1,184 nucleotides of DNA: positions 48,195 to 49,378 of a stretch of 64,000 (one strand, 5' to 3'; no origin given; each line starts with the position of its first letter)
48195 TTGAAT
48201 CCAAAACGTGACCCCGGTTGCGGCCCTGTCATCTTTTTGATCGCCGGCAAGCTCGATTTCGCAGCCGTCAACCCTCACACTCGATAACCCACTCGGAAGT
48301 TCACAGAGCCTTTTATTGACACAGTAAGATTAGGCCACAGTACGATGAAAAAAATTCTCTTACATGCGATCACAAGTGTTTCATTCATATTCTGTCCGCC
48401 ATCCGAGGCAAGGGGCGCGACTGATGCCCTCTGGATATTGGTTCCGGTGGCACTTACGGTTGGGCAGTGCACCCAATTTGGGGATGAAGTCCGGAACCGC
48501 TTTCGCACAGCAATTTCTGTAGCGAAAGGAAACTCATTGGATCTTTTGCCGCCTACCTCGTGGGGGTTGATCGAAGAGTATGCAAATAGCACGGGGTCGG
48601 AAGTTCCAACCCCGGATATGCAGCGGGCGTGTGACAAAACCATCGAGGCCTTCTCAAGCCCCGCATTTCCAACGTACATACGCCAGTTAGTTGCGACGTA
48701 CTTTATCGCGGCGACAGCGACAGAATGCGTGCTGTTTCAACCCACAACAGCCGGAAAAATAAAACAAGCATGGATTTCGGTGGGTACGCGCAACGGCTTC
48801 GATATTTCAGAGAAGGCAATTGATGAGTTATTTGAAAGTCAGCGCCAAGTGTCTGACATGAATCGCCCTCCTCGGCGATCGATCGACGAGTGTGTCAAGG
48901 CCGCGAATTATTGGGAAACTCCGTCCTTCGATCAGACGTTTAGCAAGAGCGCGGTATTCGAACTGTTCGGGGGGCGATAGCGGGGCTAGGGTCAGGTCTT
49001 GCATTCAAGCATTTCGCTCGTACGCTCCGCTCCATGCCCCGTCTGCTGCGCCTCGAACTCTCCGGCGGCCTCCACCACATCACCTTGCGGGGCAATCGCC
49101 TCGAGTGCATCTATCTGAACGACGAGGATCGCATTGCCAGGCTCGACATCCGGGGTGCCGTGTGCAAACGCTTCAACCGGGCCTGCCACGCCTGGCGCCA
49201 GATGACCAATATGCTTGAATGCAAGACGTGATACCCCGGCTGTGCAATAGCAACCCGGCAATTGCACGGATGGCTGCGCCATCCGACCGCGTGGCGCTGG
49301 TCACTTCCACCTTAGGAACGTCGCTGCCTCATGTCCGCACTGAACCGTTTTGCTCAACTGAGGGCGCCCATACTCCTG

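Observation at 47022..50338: Lower-GC accessory islet inserted between an SDR gene and an enolase-superfamily gene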

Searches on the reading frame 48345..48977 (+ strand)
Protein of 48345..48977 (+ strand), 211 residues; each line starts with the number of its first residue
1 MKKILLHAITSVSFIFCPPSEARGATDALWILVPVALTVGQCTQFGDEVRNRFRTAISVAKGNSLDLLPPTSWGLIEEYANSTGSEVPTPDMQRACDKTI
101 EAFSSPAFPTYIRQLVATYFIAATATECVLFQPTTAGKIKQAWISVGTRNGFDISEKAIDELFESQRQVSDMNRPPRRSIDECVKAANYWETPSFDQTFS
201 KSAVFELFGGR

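Call 8: search_protein_families(library=pfam, proteins=[window:48345-48977:+], max_evalue=0.1)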
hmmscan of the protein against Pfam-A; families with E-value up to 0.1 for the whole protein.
window:48345-48977:+ (211 aa): 0 families

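Call 11: search_protein_families(library=ncbifam, proteins=[window:48345-48977:+], max_evalue=1)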
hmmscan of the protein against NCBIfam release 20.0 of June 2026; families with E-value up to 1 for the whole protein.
window:48345-48977:+ (211 aa): 1 family
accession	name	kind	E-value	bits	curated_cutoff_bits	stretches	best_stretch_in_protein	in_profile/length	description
NF038023.1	S_layer_PS2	exception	0.12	11.4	300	1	123-169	70-115/499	S-layer protein PS2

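Call 12: find_encoding_contigs(protein=window:48345-48977:+, flank=10000, max_places=10)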
Protein window:48345-48977:+ (211 aa): 21 contigs read that carry it; 10 places shown.
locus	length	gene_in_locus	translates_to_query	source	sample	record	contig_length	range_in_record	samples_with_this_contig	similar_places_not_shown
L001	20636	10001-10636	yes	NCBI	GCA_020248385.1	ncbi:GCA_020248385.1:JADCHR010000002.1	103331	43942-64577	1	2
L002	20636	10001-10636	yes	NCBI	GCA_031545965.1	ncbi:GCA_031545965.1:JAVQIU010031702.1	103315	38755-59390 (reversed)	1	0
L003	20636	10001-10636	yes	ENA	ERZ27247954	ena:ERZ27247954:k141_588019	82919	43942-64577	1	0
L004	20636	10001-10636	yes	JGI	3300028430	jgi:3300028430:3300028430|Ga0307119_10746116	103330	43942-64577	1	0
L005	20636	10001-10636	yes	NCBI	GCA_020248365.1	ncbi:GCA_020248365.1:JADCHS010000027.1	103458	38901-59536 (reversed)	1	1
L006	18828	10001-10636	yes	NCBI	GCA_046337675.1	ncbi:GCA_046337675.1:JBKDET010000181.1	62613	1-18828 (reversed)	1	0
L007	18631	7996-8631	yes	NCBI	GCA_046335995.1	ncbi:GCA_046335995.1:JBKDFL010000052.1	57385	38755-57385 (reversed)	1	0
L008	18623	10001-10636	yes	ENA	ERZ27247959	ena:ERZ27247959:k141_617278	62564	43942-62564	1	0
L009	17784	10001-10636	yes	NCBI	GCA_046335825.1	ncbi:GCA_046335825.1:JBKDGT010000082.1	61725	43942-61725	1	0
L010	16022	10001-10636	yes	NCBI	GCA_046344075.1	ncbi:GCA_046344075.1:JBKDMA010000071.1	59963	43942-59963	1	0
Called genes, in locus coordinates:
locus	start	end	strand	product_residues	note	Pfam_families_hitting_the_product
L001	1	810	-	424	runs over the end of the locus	PF02321:OEP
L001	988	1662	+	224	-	PF00072:Response_reg, PF00486:Trans_reg_C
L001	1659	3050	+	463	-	PF08521:2CSK_N, PF26769:HAMP_PhoQ, PF00512:HisKA, PF02518:HATPase_c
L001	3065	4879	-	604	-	PF00664:ABC_membrane, PF02463:SMC_N (faint), PF00005:ABC_tran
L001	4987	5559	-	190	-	-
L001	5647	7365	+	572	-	PF00999:Na_H_Exchanger, PF03471:CorC_HlyC (faint)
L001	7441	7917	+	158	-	-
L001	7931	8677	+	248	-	PF00106:adh_short, PF08659:KR, PF13561:adh_short_C2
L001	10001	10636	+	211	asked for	-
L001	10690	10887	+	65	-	-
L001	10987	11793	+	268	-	PF05875:Ceramidase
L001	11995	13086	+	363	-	PF02746:MR_MLE_N, PF13378:MR_MLE_C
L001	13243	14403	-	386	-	PF13091:PLDc_2, PF00614:PLDc (faint), PF13091:PLDc_2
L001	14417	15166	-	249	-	PF03372:Exo_endo_phos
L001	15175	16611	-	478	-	-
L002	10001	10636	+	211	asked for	-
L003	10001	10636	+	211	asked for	-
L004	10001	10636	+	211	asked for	-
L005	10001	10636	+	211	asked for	-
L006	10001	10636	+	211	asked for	-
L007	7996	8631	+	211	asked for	-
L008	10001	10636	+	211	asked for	-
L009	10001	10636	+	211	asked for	-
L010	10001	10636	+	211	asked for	-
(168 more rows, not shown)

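Call 36: search_protein_representatives(protein=window:48345-48977:+)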
Query: 211 residues. Proteins with E-value up to 0.001 (for the whole library): 31; up to 1e-10: 20; up to 1e-30: 3. The best 31 are listed.
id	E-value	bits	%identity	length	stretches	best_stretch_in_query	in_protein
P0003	6.1e-137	470.0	99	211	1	1-211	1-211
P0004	1.2e-34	136.0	38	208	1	15-211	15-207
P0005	3.0e-31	124.9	31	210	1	7-211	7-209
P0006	7.7e-30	120.3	31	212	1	10-209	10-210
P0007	3.5e-26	108.3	32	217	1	8-208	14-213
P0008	2.6e-25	105.5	26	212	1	12-208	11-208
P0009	7.3e-25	104.0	30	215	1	9-209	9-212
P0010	6.0e-23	97.8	30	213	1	21-209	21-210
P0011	1.3e-22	96.7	35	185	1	30-174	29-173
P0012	1.5e-22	96.5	31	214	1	15-211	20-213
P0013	2.6e-22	95.7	27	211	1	10-211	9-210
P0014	1.0e-21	93.8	28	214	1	8-207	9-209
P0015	1.4e-20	90.0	29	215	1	19-209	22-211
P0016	1.2e-18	83.7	28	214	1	21-211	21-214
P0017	8.5e-14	67.9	29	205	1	6-208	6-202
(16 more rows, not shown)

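Call 39: find_homologous_proteins(query=window:48345-48977:+, max_evalue=0.001)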
Query window:48345-48977:+ (211 aa): 2 proteins with E <= 0.001 among 250 candidates.
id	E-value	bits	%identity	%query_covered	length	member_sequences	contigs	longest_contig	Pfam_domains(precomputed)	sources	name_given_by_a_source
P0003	1.9e-136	470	99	100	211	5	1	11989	-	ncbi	ncbi:MAG: hypothetical protein ACK6DF_07535 [Betaproteobacteria bacterium]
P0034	6.2e-91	321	67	100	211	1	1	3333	-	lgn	-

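Call 42: find_encoding_contigs(protein=P0034, flank=5000, max_places=4)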
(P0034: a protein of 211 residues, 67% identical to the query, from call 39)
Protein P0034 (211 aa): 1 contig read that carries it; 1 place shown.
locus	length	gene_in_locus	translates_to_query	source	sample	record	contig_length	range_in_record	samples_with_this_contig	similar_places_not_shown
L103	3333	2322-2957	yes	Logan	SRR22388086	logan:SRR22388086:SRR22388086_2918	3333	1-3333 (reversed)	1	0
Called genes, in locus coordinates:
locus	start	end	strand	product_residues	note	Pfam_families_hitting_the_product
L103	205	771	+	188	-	-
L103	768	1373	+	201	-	-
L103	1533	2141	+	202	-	-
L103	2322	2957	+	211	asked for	-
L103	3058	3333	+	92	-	?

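Call 43: find_encoding_contigs(protein=P0003, flank=10000, max_places=4)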
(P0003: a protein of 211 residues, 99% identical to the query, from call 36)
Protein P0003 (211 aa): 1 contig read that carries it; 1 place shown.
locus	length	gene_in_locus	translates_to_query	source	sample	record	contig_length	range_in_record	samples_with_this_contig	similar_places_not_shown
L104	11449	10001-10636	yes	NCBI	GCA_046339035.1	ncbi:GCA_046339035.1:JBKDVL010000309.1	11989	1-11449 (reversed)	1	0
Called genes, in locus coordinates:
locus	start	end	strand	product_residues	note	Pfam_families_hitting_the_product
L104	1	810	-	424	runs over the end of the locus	PF02321:OEP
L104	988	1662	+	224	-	PF00072:Response_reg, PF00486:Trans_reg_C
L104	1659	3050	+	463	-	PF08521:2CSK_N, PF26769:HAMP_PhoQ, PF00512:HisKA, PF02518:HATPase_c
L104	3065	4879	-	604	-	PF00664:ABC_membrane, PF02463:SMC_N (faint), PF00005:ABC_tran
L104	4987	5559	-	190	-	-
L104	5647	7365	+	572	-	PF00999:Na_H_Exchanger, PF03471:CorC_HlyC (faint)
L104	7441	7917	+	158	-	-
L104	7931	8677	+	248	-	PF00106:adh_short, PF08659:KR, PF13561:adh_short_C2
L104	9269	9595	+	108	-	-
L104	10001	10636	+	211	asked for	-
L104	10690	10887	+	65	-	-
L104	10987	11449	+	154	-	PF05875:Ceramidase (weak)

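Call 46: search_protein_families(library=padloc, proteins=[window:48345-48977:+, L103:205-768:+, L103:768-1370:+, L103:1533-2138:+], max_evalue=0.1)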
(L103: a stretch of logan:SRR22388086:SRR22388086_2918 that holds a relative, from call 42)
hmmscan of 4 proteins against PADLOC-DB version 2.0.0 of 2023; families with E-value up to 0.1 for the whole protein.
window:48345-48977:+ (211 aa): 0 families

L103:205-768:+ (188 aa): 0 families

L103:768-1370:+ (201 aa): 0 families

L103:1533-2138:+ (202 aa): 2 families
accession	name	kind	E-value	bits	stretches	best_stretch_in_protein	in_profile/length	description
PDLC04646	PDC-M43A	-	0.00096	17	1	6-41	2-37/203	-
PDLC02385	pAgo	-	0.043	10.6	1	81-151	510-580/674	-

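Call 47: search_protein_families(library=phrogs, proteins=[window:48345-48977:+, L103:205-768:+, L103:768-1370:+, L103:1533-2138:+], max_evalue=0.1)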
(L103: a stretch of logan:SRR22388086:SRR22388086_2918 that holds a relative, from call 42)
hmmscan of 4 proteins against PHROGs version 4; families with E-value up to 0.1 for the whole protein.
window:48345-48977:+ (211 aa): 0 families

L103:205-768:+ (188 aa): 0 families

L103:768-1370:+ (201 aa): 0 families

L103:1533-2138:+ (202 aa): 0 families

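Call 51: search_protein_families(library=pfam, alignment_id=A3, max_evalue=0.01)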
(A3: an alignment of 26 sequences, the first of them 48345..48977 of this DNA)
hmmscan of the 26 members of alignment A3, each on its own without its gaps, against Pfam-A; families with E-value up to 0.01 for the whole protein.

A. member 1, window:48345-48977:+ (211 aa): 0 families

B. families by the number of members that match (of 26 scanned): 2 families
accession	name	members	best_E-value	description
PF18814.6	PBECR5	1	0.0037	phage-Barnase-EndoU-ColicinE5/D-RelE like nuclease5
PF13663.11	DUF4148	1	0.0095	Domain of unknown function (DUF4148)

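Call 57: predict_structure(alignment_id=A3)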
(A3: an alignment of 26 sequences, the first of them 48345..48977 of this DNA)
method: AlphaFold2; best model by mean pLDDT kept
length: 211 residues; sequences in the alignment: 26
mean_pLDDT: 91.3   pTM: 0.81
mean pLDDT of the five models: 91.3, 89.8, 89.4, 88.6, 88.1
residues with pLDDT >= 90: 168; 70-90: 28; 50-70: 13; < 50: 2
segments of 3 or more residues with pLDDT < 50: none
pLDDT, mean of each block of 10 residues (from residue 1): 76 68 67 95 97 98 93 95 95 97 97 96 95 96 97 95 89 88 98 96 92 67
secondary structure, 60 per line:
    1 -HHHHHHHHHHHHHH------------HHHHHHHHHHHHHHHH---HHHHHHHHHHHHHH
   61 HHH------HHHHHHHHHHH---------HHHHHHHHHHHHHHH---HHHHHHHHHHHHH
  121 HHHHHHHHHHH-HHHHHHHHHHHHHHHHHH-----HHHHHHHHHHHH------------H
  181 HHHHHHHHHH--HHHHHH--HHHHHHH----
elements in order: H2-15 H28-43 H47-63 H70-80 H90-104 H108-131 H133-150 H156-167 H180-190 H193-198 H201-207

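Call 60: fold_search(model_id=the predicted structure, library=pdb)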
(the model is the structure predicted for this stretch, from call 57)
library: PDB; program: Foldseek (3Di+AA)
matches with E <= 10: 43; with E <= 0.001: 0
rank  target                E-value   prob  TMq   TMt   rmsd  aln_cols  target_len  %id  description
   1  4u5a_B                7.3e-01  0.07  0.13  0.14  19.2       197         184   16  Sporozoite Protein for Cell Traversal (released 2014-12-24)
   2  6ah0_L                1.1e+00  0.08  0.16  0.15  16.7       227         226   15  The Cryo-EM Structure of the Precusor of Human Pre-catalytic Spliceosome (pre-B complex) (released 2018-11-14)
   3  6xz6_A                1.2e+00  0.04  0.12  0.12  24.2       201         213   11  Structure of the trypanosome brucei factor H receptor bound to domain D5 of bovine factor H (released 2020-03-25)
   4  7y9n_A                1.5e+00  0.04  0.12  0.12  24.0       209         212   14  an engineered 5-helix bundle derived from SARS-CoV-2 S2 in complex with HR2P (released 2022-08-17)
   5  6e6a_A                2.9e+00  0.04  0.14  0.17  21.5       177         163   11  Triclinic crystal form of IncA G144A point mutant (released 2019-07-10)
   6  2cmr_A                3.0e+00  0.06  0.15  0.17  18.9       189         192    7  Crystal structure of the HIV-1 neutralizing antibody D5 Fab bound to the gp41 inner-core mimetic 5-helix (released 2006-10-16)
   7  5fn4_B                3.1e+00  0.03  0.13  0.13  16.6       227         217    8  Cryo-EM structure of gamma secretase in class 2 of the apo- state ensemble (released 2015-12-16)
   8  3siu_B                3.4e+00  0.04  0.16  0.15  16.6       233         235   16  Structure of a hPrp31-15.5K-U4atac 5' stem loop complex, monomeric form (released 2011-08-10)
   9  6z0c_A                4.0e+00  0.02  0.13  0.13  21.7       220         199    8  Structure of in silico modelled artificial Maquette-3 protein (released 2021-03-17)
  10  6s3b_B                4.2e+00  0.05  0.15  0.21  17.1       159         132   17  Ligand binding domain of the P. putida receptor PcaY_PP in complex with benzoate (released 2020-10-21)
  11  2ozb_E                4.2e+00  0.03  0.15  0.14  17.6       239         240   16  Structure of a human Prp31-15.5K-U4 snRNA complex (released 2007-03-20)
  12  6z0c_C                4.4e+00  0.02  0.13  0.13  21.7       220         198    8  Structure of in silico modelled artificial Maquette-3 protein (released 2021-03-17)
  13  5vju                  4.6e+00  0.02  0.14  0.14  24.5       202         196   10  De Novo Photosynthetic Reaction Center Protein Variant Equipped with His-Tyr H-bond, Heme B, and Cd(II) ions (released 2018-04-25)
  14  9j3v_B                4.6e+00  0.02  0.15  0.12  20.9       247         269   10  Fe2+/Fe2+ PolF-L-isoleucine complex (released 2025-10-08)
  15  5j0l_D                5.0e+00  0.03  0.11  0.18  18.5       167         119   11  De novo design of protein homo-oligomers with modular hydrogen bond network-mediated specificity (released 2016-07-06)
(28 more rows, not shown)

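Call 86: find_encoding_contigs(protein=P0004, flank=4000, max_places=3)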
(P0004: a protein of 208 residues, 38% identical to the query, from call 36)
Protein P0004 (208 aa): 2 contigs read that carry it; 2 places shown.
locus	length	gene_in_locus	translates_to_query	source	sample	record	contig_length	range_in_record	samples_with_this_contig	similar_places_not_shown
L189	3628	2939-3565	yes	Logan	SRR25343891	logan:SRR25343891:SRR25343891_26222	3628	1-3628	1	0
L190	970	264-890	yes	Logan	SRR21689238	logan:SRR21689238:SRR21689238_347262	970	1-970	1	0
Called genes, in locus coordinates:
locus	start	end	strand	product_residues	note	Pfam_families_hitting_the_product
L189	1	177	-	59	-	?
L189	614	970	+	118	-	-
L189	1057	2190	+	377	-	PF13173:AAA_14, PF13635:DUF4143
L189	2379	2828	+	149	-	-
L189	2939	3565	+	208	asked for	-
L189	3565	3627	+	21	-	?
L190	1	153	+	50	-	?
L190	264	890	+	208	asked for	-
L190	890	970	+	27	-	?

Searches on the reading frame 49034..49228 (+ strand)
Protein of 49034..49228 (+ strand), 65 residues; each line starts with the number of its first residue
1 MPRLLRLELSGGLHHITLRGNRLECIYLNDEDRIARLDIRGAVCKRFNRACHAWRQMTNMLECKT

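Call 8: search_protein_families(library=pfam, proteins=[window:49034-49228:+], max_evalue=0.1)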
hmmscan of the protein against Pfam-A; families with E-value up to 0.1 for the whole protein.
window:49034-49228:+ (65 aa): 0 families

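Call 11: search_protein_families(library=ncbifam, proteins=[window:49034-49228:+], max_evalue=1)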
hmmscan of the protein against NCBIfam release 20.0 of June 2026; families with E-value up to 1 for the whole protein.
window:49034-49228:+ (65 aa): 0 families

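Call 23: search_solved_structures(query=window:49034-49228:+, max_evalue=10, show_alignments=3)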
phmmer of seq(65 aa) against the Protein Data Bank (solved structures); distinct sequences matched with E-value up to 10: 1.
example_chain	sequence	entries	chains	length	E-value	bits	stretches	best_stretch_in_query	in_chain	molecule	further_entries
3bwl_A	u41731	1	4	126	0.64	13.6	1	20-51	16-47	Sensor protein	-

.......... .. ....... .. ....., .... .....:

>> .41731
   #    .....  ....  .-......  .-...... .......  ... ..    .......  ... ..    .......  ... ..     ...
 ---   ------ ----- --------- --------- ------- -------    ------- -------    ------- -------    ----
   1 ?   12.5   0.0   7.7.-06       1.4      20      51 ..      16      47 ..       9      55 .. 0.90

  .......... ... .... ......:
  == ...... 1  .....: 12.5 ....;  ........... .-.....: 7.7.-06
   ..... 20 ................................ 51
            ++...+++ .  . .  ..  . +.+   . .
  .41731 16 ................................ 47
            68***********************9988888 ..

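Call 24: find_homologous_proteins(query=window:49034-49228:+, max_evalue=0.01)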
Query seq(65 aa) (65 aa): 2 proteins with E <= 0.01 among 2 candidates.
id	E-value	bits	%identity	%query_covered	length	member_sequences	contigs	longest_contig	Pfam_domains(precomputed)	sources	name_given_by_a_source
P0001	1.5e-33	131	95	100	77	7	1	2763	-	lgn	-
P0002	5.3e-11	60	73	69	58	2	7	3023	-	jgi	jgi:putative transposase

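Call 26: find_encoding_contigs(protein=P0002, flank=5000, max_places=8)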
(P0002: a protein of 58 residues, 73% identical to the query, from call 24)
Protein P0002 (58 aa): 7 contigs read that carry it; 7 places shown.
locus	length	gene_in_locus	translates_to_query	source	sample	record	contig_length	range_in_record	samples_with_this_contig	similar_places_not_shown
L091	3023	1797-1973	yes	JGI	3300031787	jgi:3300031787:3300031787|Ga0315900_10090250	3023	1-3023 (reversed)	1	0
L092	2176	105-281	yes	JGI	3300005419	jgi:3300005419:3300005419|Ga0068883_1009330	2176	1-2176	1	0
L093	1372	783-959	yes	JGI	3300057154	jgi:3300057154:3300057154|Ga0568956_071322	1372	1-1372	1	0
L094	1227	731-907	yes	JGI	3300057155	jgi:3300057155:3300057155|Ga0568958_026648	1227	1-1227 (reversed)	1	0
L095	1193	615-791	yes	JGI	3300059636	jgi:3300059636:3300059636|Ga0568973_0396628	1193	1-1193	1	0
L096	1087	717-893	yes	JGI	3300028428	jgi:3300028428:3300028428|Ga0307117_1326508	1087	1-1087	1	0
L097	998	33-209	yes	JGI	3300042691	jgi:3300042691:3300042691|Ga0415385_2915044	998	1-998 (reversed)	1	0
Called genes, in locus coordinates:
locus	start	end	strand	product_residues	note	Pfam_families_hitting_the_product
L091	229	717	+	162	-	PF01527:HTH_Tnp_1 (weak), PF13384:HTH_23 (faint)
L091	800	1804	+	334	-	PF13565:HTH_32 (weak), PF00665:rve, PF13683:rve_3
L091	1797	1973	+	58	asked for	-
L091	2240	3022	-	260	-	?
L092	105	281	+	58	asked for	-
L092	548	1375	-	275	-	PF00106:adh_short, PF01370:Epimerase (faint), PF08659:KR (weak), PF13561:adh_short_C2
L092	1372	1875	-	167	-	-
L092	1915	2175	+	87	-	?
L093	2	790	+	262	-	?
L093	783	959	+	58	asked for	-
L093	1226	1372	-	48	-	?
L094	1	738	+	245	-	?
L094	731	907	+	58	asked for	-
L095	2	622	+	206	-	?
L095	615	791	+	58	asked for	-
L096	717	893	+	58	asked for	-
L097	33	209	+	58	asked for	-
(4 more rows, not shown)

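Call 27: find_encoding_contigs(protein=P0001, flank=5000, max_places=4)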
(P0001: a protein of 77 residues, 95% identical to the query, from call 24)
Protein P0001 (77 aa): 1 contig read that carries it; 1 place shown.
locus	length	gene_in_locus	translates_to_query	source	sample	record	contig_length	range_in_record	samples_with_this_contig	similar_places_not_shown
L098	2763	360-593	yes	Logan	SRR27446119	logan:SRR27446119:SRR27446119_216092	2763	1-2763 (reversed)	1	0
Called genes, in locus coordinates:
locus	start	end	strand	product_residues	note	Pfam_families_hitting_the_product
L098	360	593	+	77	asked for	-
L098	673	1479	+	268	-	PF05875:Ceramidase (weak)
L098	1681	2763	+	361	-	?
